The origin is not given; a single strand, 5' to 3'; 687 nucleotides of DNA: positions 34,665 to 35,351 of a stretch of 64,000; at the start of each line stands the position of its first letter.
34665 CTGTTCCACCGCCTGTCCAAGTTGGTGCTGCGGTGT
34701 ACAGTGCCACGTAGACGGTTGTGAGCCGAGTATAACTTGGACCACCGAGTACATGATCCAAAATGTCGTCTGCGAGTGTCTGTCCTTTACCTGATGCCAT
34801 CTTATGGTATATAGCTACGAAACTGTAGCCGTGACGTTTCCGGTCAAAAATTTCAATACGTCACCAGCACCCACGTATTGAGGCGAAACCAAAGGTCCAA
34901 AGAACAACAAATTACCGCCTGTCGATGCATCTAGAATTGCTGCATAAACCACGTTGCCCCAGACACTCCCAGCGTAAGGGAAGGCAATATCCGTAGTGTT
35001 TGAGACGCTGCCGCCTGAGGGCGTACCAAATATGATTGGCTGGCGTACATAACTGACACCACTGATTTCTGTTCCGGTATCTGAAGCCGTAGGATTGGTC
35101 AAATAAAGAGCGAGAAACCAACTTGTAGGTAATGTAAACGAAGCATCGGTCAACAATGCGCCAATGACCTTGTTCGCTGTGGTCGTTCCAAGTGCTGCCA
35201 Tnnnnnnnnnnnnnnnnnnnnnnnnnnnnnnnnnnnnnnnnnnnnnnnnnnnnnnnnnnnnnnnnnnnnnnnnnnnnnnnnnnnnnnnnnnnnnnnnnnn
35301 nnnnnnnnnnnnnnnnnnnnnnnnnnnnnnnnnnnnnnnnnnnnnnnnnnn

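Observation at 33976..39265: Two tandem triplications of fibre-associated genes (family C about 130 aa x3; family B about 350 aa x3)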

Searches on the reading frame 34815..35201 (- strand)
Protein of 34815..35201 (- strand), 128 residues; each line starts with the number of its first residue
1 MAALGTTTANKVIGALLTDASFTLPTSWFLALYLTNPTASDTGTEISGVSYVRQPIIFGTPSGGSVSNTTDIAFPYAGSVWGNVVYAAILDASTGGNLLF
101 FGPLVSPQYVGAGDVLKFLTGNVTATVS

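Call 7: search_protein_families(library=phrogs, proteins=[window:34815-35201:-], max_evalue=0.01)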
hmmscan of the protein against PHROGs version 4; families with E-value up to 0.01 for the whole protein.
window:34815-35201:- (128 aa): 1 family
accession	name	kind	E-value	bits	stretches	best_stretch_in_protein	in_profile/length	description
phrog_240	-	head and packaging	1.3e-20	75.1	1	1-126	60-187/200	head protein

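Call 8: search_protein_families(library=pfam, proteins=[window:34815-35201:-], max_evalue=0.1)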
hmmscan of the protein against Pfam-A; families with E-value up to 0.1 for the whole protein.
window:34815-35201:- (128 aa): 1 family
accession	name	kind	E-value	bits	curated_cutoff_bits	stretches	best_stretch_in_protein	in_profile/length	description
PF23140.1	Gp80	-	2.3e-34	118.9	27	1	5-126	3-128/128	Podophage GP4 fiber I protein gp80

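Call 19: search_dna_similar(query=window:34815-35201:-, collection=phages, mode=protein, max_rows=40, max_evalue=0.001)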
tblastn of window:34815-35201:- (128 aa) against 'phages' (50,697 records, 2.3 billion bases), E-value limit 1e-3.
Records with a match: 86; places in all: 87; records where one place covers at least 80% of the query: 66.
Best place of each record, by identity: <60% 86.
By first word of the organism name: Ralstonia 31; Stenotrophomonas 16; Burkholderia 7; Caudoviricetes 5; Methylophilales 3; Roseobacter 2; Phage 2; Pseudomonas 2; Acidovorax 2; Xanthomonas 2; and 11 more.
By host as written in the record: Stenotrophomonas maltophilia 12; - 10; Ralstonia pseudosolanacearum 6; Ralstonia solanacearum 5; Ralstonia pseudosolanacearum I-31 (MT043) 5; Ralstonia pseudosolanacearum I-15 (MT014) 4; Ralstonia pseudosolanacearum I-33 (MT061) 4; Methylophilales bacterium FZCC0133 2; and 27 more.
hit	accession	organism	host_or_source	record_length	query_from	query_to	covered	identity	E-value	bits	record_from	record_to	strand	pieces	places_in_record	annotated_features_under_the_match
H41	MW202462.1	Caudoviricetes sp.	Manatee Spring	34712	1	128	100%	42.2%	1e-28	114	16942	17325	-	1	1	hypothetical protein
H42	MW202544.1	Bacteriophage sp.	Manatee Spring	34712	1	128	100%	42.2%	1e-28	114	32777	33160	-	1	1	hypothetical protein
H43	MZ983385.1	Psychrobacillus phage PVJ1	Psychrobacillus sp. GC2J1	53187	1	128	100%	40.6%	8e-23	98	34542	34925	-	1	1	hypothetical protein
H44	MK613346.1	Roseobacter phage CRP-4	Rhodobacteraceae bacterium FZCC0023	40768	1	128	100%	40.0%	1e-22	97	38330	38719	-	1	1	hypothetical protein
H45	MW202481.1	Caudoviricetes sp.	Manatee Spring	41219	1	128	100%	39.1%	2e-23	99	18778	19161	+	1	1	hypothetical protein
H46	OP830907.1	Methylophilales phage MEP402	Methylophilales bacterium FZCC0133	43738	1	128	100%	38.5%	2e-16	79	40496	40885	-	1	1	hypothetical protein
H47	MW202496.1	Caudoviricetes sp.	Manatee Spring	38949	8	128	95%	40.5%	3e-19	87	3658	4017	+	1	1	b-glycanase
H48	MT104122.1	Sporosarcina phage Lietuvens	Sporosarcina aquimarina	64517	1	128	100%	38.3%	9e-23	97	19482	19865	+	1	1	hypothetical protein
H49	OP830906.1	Methylophilales phage MEP401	Methylophilales bacterium FZCC0133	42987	1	128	100%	37.7%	7e-19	86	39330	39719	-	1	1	hypothetical protein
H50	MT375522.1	Methylophilales phage Venkman EXVC282S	Methylophilales bacterium H5P1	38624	1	124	97%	37.3%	8e-16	77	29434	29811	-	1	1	tail tube B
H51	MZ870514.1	Ralstonia phage RPZH3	Ralstonia solanacearum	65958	1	128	100%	35.7%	1e-12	69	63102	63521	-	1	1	virion associated protein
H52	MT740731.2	Ralstonia phage Claudette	Ralstonia pseudosolanacearum I-15 ...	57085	1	128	100%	35.7%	3e-12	67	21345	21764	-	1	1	hypothetical protein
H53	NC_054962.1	Ralstonia phage Claudette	Ralstonia pseudosolanacearum I-15 ...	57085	1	128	100%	35.7%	3e-12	67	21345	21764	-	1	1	head protein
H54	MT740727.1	Ralstonia phage Alix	Ralstonia pseudosolanacearum I-15 ...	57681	1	128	100%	35.7%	3e-12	67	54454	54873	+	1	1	hypothetical protein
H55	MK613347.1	Roseobacter phage CRP-5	Rhodobacteraceae bacterium FZCC0040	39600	1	128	100%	35.4%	3e-18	84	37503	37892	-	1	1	hypothetical protein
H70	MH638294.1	Ralstonia phage GP4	Ralstonia solanacearum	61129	1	128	100%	34.3%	9e-11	63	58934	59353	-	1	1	virion-associated phage protein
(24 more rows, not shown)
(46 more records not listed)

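Call 53: get_annotated_region(hit=H70, flank=9000)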
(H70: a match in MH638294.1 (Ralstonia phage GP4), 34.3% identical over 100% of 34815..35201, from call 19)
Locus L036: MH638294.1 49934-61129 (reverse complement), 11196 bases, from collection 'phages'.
description: Ralstonia phage GP4, complete genome.
organism: Ralstonia phage GP4 (NCBI taxid 2282904)
taxonomy: Viruses; Duplodnaviria; Heunggongvirae; Uroviricota; Caudoviricetes; Gervaisevirus; Gervaisevirus GP4
host: Ralstonia solanacearum; source: -; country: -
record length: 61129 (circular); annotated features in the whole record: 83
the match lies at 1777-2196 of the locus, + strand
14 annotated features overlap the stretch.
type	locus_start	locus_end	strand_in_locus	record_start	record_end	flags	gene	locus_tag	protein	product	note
CDS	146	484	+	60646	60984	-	-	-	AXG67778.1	hypothetical protein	-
CDS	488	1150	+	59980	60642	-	-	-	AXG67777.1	virion associated protein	-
CDS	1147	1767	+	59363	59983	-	-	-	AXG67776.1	hypothetical protein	-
CDS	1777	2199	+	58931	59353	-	-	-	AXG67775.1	virion-associated phage protein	-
CDS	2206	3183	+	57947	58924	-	-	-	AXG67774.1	virion-associated phage protein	-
CDS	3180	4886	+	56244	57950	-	-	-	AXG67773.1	hypothetical protein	-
CDS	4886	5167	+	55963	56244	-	-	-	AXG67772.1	virion-associated phage protein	-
CDS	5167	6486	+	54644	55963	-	-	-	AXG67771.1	putative tail fiber protein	-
CDS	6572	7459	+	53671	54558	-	-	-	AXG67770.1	tail fiber protein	-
CDS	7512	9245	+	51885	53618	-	-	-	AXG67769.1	virion-associated phage protein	-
CDS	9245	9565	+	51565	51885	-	-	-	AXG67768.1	hypothetical protein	-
CDS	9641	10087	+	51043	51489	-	-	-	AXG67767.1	acyl-CoA N-acyltransferase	-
CDS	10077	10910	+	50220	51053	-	-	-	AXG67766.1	virion-associated phage protein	-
CDS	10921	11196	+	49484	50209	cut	-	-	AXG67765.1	PAPS reductase-like protein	-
